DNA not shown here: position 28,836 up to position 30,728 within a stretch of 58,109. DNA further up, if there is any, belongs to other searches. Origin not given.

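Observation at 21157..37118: Candidate undescribed amine-catabolic system: one Pot-type ABC importer split over three operons of oxidative and demethylating enzymes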

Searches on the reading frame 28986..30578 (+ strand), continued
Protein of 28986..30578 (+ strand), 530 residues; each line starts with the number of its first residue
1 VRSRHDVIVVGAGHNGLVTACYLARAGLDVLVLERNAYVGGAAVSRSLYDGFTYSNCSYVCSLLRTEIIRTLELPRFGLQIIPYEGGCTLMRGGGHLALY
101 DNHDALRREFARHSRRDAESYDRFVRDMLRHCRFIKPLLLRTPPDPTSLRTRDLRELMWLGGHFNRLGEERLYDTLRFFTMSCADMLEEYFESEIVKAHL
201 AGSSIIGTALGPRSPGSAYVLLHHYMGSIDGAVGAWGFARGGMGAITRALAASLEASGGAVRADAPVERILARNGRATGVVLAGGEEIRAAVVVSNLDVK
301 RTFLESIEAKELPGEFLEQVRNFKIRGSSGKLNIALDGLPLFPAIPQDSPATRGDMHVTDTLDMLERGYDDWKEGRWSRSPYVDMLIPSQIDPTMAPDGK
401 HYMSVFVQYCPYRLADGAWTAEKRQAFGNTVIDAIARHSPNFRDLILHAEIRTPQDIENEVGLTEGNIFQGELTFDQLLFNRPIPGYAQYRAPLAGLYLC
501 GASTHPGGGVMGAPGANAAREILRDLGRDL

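Call 39: search_protein_families(library=ncbifam, proteins=[L052:5582-7228:+, L025:5567-7066:+, L057:15422-16648:+, L061:3277-3864:+, L076:11718-12986:+, L080:8425-9600:-, L081:14381-16477:+, L074:16191-17915:+, L081:18032-19405:-, L074:2307-3506:+], max_evalue=1e-10)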
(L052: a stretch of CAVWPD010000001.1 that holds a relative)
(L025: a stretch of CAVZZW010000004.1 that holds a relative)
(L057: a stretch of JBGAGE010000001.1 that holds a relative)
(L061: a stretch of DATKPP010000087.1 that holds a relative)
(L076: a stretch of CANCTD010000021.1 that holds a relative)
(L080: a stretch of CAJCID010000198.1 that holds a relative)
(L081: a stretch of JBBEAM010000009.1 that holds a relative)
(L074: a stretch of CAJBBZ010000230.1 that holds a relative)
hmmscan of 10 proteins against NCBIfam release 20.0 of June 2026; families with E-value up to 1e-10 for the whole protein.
L052:5582-7228:+ (548 aa): 5 families
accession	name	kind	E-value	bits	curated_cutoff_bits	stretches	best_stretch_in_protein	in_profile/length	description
TIGR03384.1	betaine_BetI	equivalog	8.4e-19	68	201.3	1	23-136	8-120/189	choline-binding transcriptional repressor BetI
NF001978.0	PRK00767.1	equivalog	4.1e-16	59.4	118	1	24-136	10-122/197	transcriptional regulator BetI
NF058607.1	GlBtMonoOxGbcA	equivalog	6e-12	44.7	670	1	239-332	37-130/420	glycine betaine monooxygenase oxygenase subunit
NF042946.1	3PPDioc_HcaE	equivalog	1.4e-11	44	830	1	237-332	18-113/450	3-phenylpropionate/cinnamic acid dioxygenase subunit alpha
TIGR03228.1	anthran_1_2_A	equivalog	1.5e-11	43.7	671.9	1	236-331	17-112/438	anthranilate 1,2-dioxygenase large subunit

L025:5567-7066:+ (499 aa): 38 families (the best 25 are shown)
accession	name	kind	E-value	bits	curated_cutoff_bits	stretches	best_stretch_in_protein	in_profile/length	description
NF007352.0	PRK09847.1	equivalog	1.5e-164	548.1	850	1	9-498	7-493/495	aldehyde dehydrogenase PuuC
TIGR01804.1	BADH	equivalog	3.3e-145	484.1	668.6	1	25-492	1-467/467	betaine-aldehyde dehydrogenase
NF009725.0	PRK13252.1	equivalog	1.1e-140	469.4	593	1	21-499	6-482/488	betaine-aldehyde dehydrogenase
NF045736.1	PaDhStyDRhodo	equivalog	2.9e-140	468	800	1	22-493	3-474/479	phenylacetaldehyde dehydrogenase StyD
TIGR02299.1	HpaE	equivalog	3.2e-135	451.5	638.35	1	23-496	2-476/488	5-carboxymethyl-2-hydroxymuconate semialdehyde dehydrogenase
NF045735.1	PaDhStyDPseudo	equivalog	4.5e-131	437.8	850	1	22-496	3-481/483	phenylacetaldehyde dehydrogenase StyD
NF050026.1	AcaldDHExaC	equivalog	4e-129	431.5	900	1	18-494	10-491/503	acetaldehyde dehydrogenase ExaC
NF010000.0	PRK13473.1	subfamily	4.7e-125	417.9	615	1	22-493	3-469/475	aminobutyraldehyde dehydrogenase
TIGR03216.1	OH_muco_semi_DH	equivalog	5.4e-121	404.5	693.25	1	23-497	2-480/481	2-hydroxymuconic semialdehyde dehydrogenase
NF042993.1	AlphKGSA_gudD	equivalog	1.6e-100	337.2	770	1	23-494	5-478/481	alpha-ketoglutaric semialdehyde dehydrogenase GucD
NF052305.1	DioxValDhHalo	equivalog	1.3e-99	334.3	750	1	22-493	5-478/483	2,5-dioxovalerate dehydrogenase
TIGR01780.1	SSADH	subfamily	3e-97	326.3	646.35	1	41-492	1-448/448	succinate-semialdehyde dehydrogenase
NF006916.0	PRK09407.1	equivalog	6.6e-94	315.4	521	1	31-493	28-489/526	succinic semialdehyde dehydrogenase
NF007497.0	PRK10090.1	equivalog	6.1e-93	312.2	500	1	21-496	6-477/480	aldehyde dehydrogenase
TIGR03374.1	ABALDH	equivalog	6.9e-93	312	909.3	1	24-492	4-467/472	aminobutyraldehyde dehydrogenase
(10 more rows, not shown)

L057:15422-16648:+ (408 aa): 0 families

L061:3277-3864:+ (195 aa): 1 family
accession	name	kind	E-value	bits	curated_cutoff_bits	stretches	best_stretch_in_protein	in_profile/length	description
TIGR03276.1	Phn-HD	hypoth_equivalog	2.6e-11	43.4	214.6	0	52-92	20-60/179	phosphonate degradation HD-domain oxygenase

L076:11718-12986:+ (422 aa): 5 families
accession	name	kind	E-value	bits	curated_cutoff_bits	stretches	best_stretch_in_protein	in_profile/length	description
NF058607.1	GlBtMonoOxGbcA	equivalog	2.6e-81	273.2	670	1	16-419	16-416/420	glycine betaine monooxygenase oxygenase subunit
TIGR03228.1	anthran_1_2_A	equivalog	6.8e-27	94.3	671.9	1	33-244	16-235/438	anthranilate 1,2-dioxygenase large subunit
TIGR03229.1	benzo_1_2_benA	equivalog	8.6e-25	87.5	780.95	1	33-238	16-230/433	benzoate 1,2-dioxygenase large subunit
NF042946.1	3PPDioc_HcaE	equivalog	1.5e-24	86.9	830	1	24-220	8-211/450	3-phenylpropionate/cinnamic acid dioxygenase subunit alpha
NF041684.1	ant_diox_AndAc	equivalog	1.9e-19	69.6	750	1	34-223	24-222/418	anthranilate 1,2-dioxygenase large subunit AndAc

L080:8425-9600:- (391 aa): 17 families
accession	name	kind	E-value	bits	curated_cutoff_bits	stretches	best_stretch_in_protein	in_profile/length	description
NF042972.1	AcrlCoAredClosAcrC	equivalog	8.1e-58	195.9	640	1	1-383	1-378/378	acryloyl-CoA reductase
NF002885.1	PRK03354.1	equivalog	5.5e-49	167.2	540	1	48-383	44-375/378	crotonobetainyl-CoA dehydrogenase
NF043006.1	CyhCrbnylCoADH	equivalog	3.8e-46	157.8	650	1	99-383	97-377/380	cyclohexane-1-carbonyl-CoA dehydrogenase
NF058590.1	AcCoDHFadEBacil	equivalog_domain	4.3e-46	157.6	600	1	14-386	30-415/586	acyl-CoA dehydrogenase FadE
NF008997.0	PRK12341.1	equivalog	2e-44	152.2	537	1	54-384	50-379/382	acyl-CoA dehydrogenase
NF053553.1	prodigi_MBC_PigA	equivalog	3.3e-44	151.6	500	1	48-381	43-379/381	prodigiosin MBC biosynthesis dehydrogenase PigA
NF042439.1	SulpropCoADesulf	equivalog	5.6e-41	140.5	600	1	58-384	41-373/379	3-sulfinopropanoyl-CoA desulfinase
NF045552.1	GlutCoADH_Des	equivalog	5.7e-41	141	470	1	1-380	1-378/387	glutaryl-CoA dehydrogenase Acd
NF045652.1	ProlPCPDhRedW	equivalog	9.2e-41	139.9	650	1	40-381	31-373/376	L-prolyl-[peptidyl-carrier protein] dehydrogenase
NF052270.1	Staph_DH_FadE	equivalog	1.8e-27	96.1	600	1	98-381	116-393/400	acyl-CoA dehydrogenase FadE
TIGR03207.1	cyc_hxne_CoA_dh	equivalog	2e-27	95.9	575.35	1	8-380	4-370/372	cyclohexanecarboxyl-CoA dehydrogenase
TIGR03203.1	pimD_small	equivalog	2.6e-15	56.4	652.7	1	76-358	72-353/378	pimeloyl-CoA dehydrogenase small subunit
NF037942.1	ac_ACP_DH_MbtN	equivalog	1e-13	50.8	700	1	116-378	105-362/376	mycobactin biosynthesis acyl-ACP dehydrogenase MbtN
TIGR03204.1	pimC_large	equivalog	6.1e-13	48.4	623.85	1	95-380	96-391/395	pimeloyl-CoA dehydrogenase large subunit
NF049984.1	Rv1679_FadE16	equivalog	1.4e-11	44.3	600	1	95-370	80-354/371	Rv1679 family acyl-CoA dehydrogenase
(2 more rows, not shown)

L081:14381-16477:+ (698 aa): 4 families
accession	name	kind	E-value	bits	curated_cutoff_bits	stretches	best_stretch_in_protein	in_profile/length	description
NF045494.1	AcCoALig_Archglob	equivalog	1.5e-82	278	1200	2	10-452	220-658/665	acetate--CoA ligase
NF045492.1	HydPropCoALig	equivalog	2.1e-79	267.7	1300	2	9-364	249-609/700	3-hydroxypropionate--CoA ligase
NF045493.1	HydDutCoALig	equivalog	4.3e-73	247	1300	2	10-359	5-356/698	4-hydroxybutyrate--CoA ligase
TIGR02717.1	AcCoA-syn-alpha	equivalog_domain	2.5e-70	237.4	567.15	1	9-441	2-431/447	acetate--CoA ligase alpha subunit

L074:16191-17915:+ (574 aa): 2 families
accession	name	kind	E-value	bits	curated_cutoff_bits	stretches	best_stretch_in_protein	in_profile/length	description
TIGR00066.1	g_glut_trans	equivalog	6.1e-97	325.3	357.85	1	55-544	2-499/518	gamma-glutamyltransferase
NF007187.0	PRK09615.1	equivalog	2e-55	188.2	990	1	49-573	44-580/581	gamma-glutamyltransferase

L081:18032-19405:- (457 aa): 0 families

L074:2307-3506:+ (399 aa): 4 families
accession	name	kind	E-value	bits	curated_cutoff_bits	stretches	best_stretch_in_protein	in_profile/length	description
NF007962.0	PRK10682.1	equivalog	2.5e-99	332.8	636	1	42-398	9-369/370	spermidine/putrescine ABC transporter substrate-binding protein PotF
NF007048.0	PRK09501.1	equivalog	5.7e-49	166.9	582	1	44-371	7-321/348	spermidine/putrescine ABC transporter substrate-binding protein PotD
NF043073.1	MMSYN1_0195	equivalog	3.4e-18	65.2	1250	1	64-144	600-678/1021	spermidine/putrescine ABC transporter permease/substrate-binding protein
NF041888.1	ABC_SBP_YdcS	equivalog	5.7e-14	51.7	725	1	53-348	23-324/379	putative ABC transporter substrate-binding protein YdcS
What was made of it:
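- In other clades it is replaced by a PuuC/BADH-like ALDH (call 39).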

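Call 41: search_dna_similar(query=window:28986-30578:+, collection=plasmids, mode=protein, max_rows=40, max_evalue=1e-100)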
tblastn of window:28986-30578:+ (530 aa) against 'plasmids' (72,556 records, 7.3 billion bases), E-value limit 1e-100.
Records with a match: 22; places in all: 22; records where one place covers at least 80% of the query: 22.
Best place of each record, by identity: 60-80% 7; <60% 15.
By first word of the organism name: Sphingobium 12; Shinella 5; Rhizobium 1; Ensifer 1; Parasedimentitalea 1; Fuscovulum 1; Paracoccaceae 1.
By predicted mobility (MOB-suite, as given by PLSDB): non-mobilizable 20; conjugative 2.
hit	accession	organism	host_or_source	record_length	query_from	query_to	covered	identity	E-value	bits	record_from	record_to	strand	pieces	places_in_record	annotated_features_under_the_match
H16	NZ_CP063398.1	Rhizobium sp. SL42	Amphicarpaea bracteata,Whole ...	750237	5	528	99%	66.4%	0e+0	723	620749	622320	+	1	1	NAD(P)/FAD-dependent oxidoreductase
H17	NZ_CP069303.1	Shinella sp. PSBB067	monoisolate,Minnesota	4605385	4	526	99%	66.0%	0e+0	719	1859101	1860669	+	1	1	none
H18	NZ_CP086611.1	Shinella zoogloeoides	-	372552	4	528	99%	65.3%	0e+0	723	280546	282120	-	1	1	NAD(P)/FAD-dependent oxidoreductase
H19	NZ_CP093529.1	Shinella zoogloeoides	-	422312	4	528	99%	65.1%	0e+0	722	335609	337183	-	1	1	NAD(P)/FAD-dependent oxidoreductase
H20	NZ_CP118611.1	Ensifer adhaerens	Pure isolate,Rhizosphere of Cyperus ...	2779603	3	526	99%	64.1%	0e+0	706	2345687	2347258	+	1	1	none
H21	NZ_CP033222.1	Parasedimentitalea marina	Cell culture,deep seawater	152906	4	528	99%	62.5%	0e+0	696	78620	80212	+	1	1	NAD(P)/FAD-dependent oxidoreductase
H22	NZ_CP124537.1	Fuscovulum ytuae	pure culture,sediment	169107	5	526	98%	62.5%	0e+0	679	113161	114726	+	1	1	NAD(P)/FAD-dependent oxidoreductase | aminotransferase class III-fold pyridoxal phosphate-dependent enzyme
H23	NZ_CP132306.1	Shinella sumterensis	Homo sapiens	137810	1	530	100%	40.4%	2e-124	408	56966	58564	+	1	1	NAD(P)/FAD-dependent oxidoreductase | 3-hydroxyacyl-CoA dehydrogenase NAD-binding domain-containing protein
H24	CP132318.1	Shinella sumterensis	Homo sapiens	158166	1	530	100%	40.4%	2e-124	408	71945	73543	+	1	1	NAD(P)/FAD-dependent oxidoreductase | 3-hydroxyacyl-CoA dehydrogenase NAD-binding domain-containing protein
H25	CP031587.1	Paracoccaceae bacterium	Isolate culture,marine surface water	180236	1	525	99%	39.6%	1e-101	342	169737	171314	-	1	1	crtI_2: Phytoene desaturase (neurosporene-forming) | lcfB_10: Long-chain-fatty-acid--CoA ligase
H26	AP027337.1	Sphingobium sp. TomTYG72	-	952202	4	526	99%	39.3%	4e-108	362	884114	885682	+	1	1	FAD-dependent oxidoreductase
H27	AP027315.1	Sphingobium sp. TomMM15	-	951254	4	526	99%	39.0%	7e-107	358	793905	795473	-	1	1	FAD-dependent oxidoreductase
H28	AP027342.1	Sphingobium sp. TomTYG74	-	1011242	4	526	99%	39.0%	4e-106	355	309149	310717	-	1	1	FAD-dependent oxidoreductase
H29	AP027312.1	Sphingobium sp. TomMM7A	-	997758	4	526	99%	38.8%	6e-107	358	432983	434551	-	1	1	FAD-dependent oxidoreductase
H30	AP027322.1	Sphingobium sp. TomTYG43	-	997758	4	526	99%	38.8%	6e-107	358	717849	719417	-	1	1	FAD-dependent oxidoreductase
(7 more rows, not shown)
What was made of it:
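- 28986..30578 (+): FP1, a CrtI/amine-oxidase-superfamily FAD protein and the most conserved gene of the system. The Alphaproteobacterial copies are 62-66% identical (call 41).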

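Call 42: get_annotated_region(hit=H22, flank=14000)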
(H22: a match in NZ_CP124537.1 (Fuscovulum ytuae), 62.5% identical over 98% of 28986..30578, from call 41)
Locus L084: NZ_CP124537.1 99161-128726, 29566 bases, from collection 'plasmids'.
description: Fuscovulum ytuae strain YMD61 plasmid unnamed2, complete sequence
organism: Fuscovulum ytuae (NCBI taxid 3042299)
taxonomy: Bacteria; Pseudomonadota; Alphaproteobacteria; Rhodobacterales; Paracoccaceae; Fuscovulum; Fuscovulum ytuae
host: -; source: pure culture,sediment; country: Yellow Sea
typing (MOB-suite, as given by PLSDB): non-mobilizable
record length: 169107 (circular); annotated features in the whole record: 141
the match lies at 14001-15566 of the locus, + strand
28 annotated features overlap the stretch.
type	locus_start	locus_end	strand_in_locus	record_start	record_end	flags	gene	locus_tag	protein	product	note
CDS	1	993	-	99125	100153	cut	-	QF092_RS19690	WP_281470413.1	agmatine deiminase family protein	-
CDS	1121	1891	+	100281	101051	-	nanR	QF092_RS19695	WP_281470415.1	transcriptional regulator NanR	-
CDS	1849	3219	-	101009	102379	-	-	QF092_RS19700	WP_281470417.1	four-carbon acid sugar kinase family protein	-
CDS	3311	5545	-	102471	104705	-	-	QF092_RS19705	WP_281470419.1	molybdopterin cofactor-binding domain-containing protein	-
CDS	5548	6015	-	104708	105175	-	-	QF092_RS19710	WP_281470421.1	(2Fe-2S)-binding protein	-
CDS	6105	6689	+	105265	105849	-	-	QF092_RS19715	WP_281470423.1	TetR/AcrR family transcriptional regulator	-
CDS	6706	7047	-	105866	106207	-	-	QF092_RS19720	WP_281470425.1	Hpt domain-containing protein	GO:0000160 - phosphorelay signal transduction system [Evidence IEA]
CDS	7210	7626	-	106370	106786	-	-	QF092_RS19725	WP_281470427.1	host attachment protein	-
CDS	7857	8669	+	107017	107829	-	-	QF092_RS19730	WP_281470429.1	ATP-binding cassette domain-containing protein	-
CDS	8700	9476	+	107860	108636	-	-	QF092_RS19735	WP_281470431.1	transporter substrate-binding domain-containing protein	-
CDS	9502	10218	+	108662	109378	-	-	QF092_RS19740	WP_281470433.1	ABC transporter permease subunit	GO:0015837 - amine transport [Evidence IEA]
CDS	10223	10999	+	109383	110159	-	-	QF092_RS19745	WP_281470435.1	ABC transporter permease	-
CDS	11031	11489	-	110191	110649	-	-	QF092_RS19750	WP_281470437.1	hypothetical protein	-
CDS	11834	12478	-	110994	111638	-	-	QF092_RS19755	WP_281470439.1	TetR family transcriptional regulator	-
CDS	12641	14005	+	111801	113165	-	-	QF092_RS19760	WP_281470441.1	aminotransferase class III-fold pyridoxal phosphate-dependent enzyme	-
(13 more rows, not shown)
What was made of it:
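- On PotFGHI putrescine ABC importer: They are contiguous in Fuscovulum (call 42).
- Same set in other lineages: a single operon in Fuscovulum (call 42).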

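Call 43: get_annotated_region(hit=H18, flank=14000)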
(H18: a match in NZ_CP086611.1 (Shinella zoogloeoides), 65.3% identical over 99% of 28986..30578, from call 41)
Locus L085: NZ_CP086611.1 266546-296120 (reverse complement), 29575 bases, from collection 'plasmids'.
description: Shinella zoogloeoides strain ATCC 19623 plasmid unnamed1, complete sequence
organism: Shinella zoogloeoides (NCBI taxid 352475)
taxonomy: Bacteria; Pseudomonadota; Alphaproteobacteria; Hyphomicrobiales; Rhizobiaceae; Shinella; Shinella zoogloeoides
host: -; source: -; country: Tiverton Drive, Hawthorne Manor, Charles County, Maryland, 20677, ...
typing (MOB-suite, as given by PLSDB): non-mobilizable
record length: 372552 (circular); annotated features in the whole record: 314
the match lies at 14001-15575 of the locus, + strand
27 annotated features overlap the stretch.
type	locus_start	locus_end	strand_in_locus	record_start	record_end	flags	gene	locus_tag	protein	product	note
CDS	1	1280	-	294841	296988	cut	nrdE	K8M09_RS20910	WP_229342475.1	class 1b ribonucleoside-diphosphate reductase subunit alpha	GO:0006260 - DNA replication [Evidence IEA]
CDS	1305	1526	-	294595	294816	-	nrdH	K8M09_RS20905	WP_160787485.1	glutaredoxin-like protein NrdH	-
CDS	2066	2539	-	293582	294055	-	-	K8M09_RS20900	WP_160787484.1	VOC family protein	-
CDS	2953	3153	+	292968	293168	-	-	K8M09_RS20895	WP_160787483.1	cold-shock protein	-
CDS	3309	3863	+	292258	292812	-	recX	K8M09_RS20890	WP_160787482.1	recombination regulator RecX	-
CDS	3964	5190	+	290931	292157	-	-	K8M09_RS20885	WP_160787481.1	DUF2325 domain-containing protein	-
CDS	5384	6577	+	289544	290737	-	-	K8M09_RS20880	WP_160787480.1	aromatic ring-hydroxylating dioxygenase subunit alpha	-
CDS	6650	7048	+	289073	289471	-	-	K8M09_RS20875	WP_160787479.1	hypothetical protein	-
CDS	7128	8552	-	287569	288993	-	-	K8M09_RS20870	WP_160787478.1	aminotransferase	-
CDS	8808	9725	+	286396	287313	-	-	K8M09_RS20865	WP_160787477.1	ABC transporter permease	GO:0055085 - transmembrane transport [Evidence IEA]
CDS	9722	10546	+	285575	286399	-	-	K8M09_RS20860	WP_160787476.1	ABC transporter permease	GO:0055085 - transmembrane transport [Evidence IEA]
CDS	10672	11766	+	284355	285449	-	-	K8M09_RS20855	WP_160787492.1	ABC transporter ATP-binding protein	-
CDS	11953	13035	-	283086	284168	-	-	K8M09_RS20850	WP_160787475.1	ABC transporter substrate-binding protein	-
CDS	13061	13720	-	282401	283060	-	-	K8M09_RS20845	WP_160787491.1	TetR family transcriptional regulator C-terminal domain-containing protein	-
CDS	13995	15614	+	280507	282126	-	-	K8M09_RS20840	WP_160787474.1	NAD(P)/FAD-dependent oxidoreductase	-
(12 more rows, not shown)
